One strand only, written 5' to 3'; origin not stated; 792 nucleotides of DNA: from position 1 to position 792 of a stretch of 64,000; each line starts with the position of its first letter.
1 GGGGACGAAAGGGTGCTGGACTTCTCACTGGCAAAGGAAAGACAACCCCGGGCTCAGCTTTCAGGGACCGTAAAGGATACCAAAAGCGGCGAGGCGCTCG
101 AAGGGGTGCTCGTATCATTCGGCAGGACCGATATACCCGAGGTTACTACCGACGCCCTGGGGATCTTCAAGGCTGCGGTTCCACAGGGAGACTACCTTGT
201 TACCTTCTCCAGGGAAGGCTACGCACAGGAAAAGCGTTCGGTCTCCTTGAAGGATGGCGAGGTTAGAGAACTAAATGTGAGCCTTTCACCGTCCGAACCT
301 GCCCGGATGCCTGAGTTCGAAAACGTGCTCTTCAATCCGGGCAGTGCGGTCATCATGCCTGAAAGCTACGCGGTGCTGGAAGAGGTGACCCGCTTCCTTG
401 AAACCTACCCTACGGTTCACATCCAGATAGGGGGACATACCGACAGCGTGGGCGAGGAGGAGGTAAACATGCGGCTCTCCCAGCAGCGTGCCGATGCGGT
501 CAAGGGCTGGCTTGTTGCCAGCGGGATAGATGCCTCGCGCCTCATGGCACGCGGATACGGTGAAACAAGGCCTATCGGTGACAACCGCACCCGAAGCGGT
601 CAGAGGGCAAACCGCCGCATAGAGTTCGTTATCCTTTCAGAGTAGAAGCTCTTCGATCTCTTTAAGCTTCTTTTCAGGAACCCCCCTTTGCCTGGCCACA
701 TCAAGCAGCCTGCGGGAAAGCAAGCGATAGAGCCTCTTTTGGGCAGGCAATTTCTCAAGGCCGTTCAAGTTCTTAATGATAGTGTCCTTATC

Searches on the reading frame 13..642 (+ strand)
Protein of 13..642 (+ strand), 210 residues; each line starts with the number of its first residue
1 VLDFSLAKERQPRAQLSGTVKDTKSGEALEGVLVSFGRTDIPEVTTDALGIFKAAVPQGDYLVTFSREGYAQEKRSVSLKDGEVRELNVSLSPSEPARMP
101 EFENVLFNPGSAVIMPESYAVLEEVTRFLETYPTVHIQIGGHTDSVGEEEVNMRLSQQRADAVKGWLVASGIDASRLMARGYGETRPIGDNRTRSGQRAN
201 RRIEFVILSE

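Call 62: search_protein_families(library=pfam, proteins=[window:13-642:+], max_evalue=0.0001)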
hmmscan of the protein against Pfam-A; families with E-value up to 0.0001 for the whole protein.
window:13-642:+ (210 aa): 4 families
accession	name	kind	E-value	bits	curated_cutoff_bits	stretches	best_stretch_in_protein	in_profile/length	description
PF00691.25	OmpA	-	1.1e-23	83.8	27.2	1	106-201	1-98/98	OmpA family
PF13620.12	CarboxypepD_reg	-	3.7e-14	53.3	32.3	1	15-91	1-81/82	Carboxypeptidase regulatory-like domain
PF13715.12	CarbopepD_reg_2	-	6.2e-11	42.6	32.2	1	16-94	1-79/88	CarboxypepD_reg-like domain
PF05359.17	DUF748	-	7.6e-05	21.4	50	0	101-149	877-925/1037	Domain of Unknown Function (DUF748)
